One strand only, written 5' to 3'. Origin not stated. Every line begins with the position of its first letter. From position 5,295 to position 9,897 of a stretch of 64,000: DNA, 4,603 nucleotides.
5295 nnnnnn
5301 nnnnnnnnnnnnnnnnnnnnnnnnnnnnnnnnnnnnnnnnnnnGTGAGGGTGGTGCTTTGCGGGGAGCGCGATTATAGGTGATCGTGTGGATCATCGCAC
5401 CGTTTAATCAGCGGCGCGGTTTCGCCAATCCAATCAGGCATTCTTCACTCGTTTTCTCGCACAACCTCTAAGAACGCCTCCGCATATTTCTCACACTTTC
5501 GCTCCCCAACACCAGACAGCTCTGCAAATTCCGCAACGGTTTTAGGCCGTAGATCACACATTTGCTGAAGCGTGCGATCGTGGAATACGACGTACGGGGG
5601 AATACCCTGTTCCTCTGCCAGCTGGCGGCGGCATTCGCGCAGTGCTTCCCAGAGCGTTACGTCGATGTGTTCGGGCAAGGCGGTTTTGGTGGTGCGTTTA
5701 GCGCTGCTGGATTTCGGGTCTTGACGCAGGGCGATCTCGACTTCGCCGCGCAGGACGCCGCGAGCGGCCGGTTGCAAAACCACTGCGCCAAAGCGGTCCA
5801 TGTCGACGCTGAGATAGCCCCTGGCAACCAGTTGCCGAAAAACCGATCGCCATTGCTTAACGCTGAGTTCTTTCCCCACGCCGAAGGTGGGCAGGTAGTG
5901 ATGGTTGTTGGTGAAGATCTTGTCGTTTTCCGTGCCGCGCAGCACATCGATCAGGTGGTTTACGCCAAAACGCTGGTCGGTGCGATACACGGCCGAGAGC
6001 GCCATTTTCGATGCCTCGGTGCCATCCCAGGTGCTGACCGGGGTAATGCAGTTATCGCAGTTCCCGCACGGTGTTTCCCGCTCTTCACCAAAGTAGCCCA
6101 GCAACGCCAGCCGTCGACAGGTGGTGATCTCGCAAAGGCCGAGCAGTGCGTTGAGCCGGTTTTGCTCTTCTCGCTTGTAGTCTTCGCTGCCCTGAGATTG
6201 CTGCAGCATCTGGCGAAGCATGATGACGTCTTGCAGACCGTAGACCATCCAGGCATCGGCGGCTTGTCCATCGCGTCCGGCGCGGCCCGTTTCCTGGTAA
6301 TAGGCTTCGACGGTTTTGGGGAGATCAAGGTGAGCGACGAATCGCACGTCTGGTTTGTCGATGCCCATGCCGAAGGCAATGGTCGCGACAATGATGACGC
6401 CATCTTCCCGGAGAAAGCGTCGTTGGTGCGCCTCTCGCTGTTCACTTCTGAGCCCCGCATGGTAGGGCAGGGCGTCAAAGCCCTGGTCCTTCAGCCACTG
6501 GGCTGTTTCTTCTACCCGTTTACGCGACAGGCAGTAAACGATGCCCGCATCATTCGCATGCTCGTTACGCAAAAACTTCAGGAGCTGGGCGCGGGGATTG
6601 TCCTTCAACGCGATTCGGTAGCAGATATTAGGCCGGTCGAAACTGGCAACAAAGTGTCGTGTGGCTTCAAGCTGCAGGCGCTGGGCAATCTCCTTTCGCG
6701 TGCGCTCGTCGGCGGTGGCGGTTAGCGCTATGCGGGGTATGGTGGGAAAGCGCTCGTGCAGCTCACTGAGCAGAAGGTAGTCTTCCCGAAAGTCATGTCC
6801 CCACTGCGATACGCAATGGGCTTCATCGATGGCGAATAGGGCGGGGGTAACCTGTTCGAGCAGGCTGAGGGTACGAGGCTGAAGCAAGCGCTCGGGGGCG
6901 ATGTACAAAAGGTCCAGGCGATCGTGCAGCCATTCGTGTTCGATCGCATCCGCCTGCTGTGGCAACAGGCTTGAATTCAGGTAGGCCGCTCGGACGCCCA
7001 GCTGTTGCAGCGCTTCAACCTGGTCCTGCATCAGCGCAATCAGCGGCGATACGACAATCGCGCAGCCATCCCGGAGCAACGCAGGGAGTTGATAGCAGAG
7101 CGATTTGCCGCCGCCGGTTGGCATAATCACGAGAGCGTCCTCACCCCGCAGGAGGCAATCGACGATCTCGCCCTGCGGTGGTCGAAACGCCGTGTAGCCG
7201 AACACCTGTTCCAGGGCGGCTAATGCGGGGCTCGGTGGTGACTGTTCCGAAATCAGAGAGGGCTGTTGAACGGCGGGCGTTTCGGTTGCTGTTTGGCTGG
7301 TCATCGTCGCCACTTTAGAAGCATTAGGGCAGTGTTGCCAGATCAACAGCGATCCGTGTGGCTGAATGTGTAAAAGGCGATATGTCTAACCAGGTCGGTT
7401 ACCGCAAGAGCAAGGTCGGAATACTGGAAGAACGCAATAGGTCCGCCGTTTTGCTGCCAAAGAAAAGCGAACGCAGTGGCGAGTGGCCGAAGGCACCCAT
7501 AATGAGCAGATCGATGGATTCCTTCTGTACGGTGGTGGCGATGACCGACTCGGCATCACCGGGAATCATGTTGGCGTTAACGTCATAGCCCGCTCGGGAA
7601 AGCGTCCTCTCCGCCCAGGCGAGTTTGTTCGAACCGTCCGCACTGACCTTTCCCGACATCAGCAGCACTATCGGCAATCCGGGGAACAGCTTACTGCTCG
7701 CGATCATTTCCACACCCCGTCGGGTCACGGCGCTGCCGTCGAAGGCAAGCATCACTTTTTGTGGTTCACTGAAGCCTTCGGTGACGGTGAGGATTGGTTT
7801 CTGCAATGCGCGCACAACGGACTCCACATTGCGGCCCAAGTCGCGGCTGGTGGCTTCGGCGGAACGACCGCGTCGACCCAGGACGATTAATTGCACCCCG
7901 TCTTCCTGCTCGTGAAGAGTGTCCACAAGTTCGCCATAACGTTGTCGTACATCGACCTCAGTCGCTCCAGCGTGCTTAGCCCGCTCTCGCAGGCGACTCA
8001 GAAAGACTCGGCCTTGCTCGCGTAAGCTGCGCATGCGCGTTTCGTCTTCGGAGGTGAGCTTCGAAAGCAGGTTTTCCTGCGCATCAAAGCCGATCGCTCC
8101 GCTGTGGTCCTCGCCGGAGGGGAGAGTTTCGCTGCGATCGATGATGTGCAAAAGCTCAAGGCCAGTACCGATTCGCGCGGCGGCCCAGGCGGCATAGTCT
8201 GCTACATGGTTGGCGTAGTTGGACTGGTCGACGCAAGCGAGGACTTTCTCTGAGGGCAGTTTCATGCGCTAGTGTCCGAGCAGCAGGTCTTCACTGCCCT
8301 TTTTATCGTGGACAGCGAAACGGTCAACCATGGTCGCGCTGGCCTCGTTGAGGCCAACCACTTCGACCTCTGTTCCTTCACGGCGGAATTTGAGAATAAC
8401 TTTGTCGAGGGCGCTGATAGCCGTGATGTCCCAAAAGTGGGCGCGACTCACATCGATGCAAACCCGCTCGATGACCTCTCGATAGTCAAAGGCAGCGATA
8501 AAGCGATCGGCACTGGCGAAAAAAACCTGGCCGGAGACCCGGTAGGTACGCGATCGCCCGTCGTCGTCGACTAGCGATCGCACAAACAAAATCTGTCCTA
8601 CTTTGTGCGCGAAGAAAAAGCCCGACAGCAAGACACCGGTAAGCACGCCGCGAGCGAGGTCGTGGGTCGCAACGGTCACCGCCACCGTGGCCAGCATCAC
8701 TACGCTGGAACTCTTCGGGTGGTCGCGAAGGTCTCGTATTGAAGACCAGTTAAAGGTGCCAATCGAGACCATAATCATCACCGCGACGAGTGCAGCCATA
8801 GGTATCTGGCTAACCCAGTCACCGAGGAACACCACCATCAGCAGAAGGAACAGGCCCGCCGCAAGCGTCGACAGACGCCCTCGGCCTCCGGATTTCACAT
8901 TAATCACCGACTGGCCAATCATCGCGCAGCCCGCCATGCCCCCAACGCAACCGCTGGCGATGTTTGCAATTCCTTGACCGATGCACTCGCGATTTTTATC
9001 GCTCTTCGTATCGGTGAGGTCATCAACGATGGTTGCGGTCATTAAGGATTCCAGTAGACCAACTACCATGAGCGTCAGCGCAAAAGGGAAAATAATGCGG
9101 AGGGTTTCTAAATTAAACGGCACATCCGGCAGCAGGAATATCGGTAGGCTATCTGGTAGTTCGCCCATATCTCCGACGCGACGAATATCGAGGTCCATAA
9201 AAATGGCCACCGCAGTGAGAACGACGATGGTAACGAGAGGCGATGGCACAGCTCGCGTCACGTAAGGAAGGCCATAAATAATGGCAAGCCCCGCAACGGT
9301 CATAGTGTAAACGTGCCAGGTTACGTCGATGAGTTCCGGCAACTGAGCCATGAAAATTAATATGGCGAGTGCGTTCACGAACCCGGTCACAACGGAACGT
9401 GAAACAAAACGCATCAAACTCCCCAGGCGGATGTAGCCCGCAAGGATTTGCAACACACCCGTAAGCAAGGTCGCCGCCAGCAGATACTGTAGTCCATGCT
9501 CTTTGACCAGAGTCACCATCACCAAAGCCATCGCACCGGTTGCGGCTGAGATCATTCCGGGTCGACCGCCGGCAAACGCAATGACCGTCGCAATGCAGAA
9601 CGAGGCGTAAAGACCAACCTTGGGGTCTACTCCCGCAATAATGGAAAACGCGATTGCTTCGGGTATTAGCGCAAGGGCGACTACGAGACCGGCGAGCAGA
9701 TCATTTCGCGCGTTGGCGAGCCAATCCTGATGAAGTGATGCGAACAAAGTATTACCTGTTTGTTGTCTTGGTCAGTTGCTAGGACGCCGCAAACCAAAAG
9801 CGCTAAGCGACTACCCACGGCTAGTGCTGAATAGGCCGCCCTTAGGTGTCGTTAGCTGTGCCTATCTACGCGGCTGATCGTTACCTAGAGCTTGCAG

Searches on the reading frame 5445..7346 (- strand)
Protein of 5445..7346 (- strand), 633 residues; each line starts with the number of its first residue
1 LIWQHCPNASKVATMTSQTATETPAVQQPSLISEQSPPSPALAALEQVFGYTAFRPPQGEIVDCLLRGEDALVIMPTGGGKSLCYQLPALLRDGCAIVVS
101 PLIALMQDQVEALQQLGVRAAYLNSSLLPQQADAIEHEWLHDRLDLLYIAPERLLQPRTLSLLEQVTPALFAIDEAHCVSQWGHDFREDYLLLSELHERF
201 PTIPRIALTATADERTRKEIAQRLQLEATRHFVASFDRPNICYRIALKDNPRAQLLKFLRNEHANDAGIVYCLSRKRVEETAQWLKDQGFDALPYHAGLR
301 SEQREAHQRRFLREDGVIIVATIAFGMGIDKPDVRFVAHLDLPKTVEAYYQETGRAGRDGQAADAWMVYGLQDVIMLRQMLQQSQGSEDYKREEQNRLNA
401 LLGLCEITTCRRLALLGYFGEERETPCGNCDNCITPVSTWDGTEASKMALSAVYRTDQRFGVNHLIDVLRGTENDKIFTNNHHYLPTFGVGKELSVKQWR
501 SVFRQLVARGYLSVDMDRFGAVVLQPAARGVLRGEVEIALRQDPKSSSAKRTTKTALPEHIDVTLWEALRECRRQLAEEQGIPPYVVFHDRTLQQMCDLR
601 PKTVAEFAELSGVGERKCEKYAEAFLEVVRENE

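Call 62: search_protein_families(library=pfam, proteins=[window:5445-7346:-], max_evalue=0.00001)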
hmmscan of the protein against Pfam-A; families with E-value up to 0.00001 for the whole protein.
window:5445-7346:- (633 aa): 5 families
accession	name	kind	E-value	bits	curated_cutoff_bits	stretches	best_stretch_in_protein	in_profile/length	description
PF09382.16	RQC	-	1.2e-39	135.1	23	1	437-547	2-112/114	RQC domain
PF00270.35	DEAD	-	3.2e-25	89.2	26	1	56-218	2-165/167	DEAD/DEAH box helicase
PF00271.37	Helicase_C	-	3.6e-22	79.1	23.5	1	254-360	5-110/110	Helicase conserved C-terminal domain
PF00570.28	HRDC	-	1.2e-21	76.9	23.8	1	565-629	4-68/68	HRDC domain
PF16124.10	RecQ_Zn_bind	-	9.4e-20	71.6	25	1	372-433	2-65/66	RecQ zinc-binding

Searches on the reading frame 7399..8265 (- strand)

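Call 62: search_protein_families(library=pfam, proteins=[window:7399-8265:-], max_evalue=0.00001)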
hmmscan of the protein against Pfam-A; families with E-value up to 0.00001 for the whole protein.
window:7399-8265:- (288 aa): 1 family
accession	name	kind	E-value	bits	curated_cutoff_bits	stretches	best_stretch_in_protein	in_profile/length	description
PF00582.32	Usp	-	4.8e-29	102.2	24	2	6-161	3-140/141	Universal stress protein family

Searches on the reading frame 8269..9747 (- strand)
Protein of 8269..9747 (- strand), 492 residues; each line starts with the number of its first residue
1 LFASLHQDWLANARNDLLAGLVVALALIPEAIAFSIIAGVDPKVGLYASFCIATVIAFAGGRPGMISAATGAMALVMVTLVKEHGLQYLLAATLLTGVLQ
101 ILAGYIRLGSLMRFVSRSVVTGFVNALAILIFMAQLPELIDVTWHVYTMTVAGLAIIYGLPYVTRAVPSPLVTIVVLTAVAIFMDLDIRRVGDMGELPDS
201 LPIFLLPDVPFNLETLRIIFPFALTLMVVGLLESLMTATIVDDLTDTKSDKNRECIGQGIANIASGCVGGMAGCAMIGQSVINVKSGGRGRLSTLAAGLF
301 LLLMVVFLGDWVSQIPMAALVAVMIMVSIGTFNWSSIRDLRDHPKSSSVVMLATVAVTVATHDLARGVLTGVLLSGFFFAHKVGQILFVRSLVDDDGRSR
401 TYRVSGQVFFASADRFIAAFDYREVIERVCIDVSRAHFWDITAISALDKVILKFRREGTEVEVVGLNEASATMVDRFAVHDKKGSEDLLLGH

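Call 62: search_protein_families(library=pfam, proteins=[window:8269-9747:-], max_evalue=0.00001)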
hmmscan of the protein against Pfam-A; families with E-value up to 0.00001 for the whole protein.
window:8269-9747:- (492 aa): 2 families
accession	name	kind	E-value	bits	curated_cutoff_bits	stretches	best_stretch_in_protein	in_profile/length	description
PF00916.26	Sulfate_transp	-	4e-60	204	23.2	2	156-354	174-380/380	Sulfate permease family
PF01740.26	STAS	-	2.3e-11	43.8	22.6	1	400-481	11-95/106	STAS domain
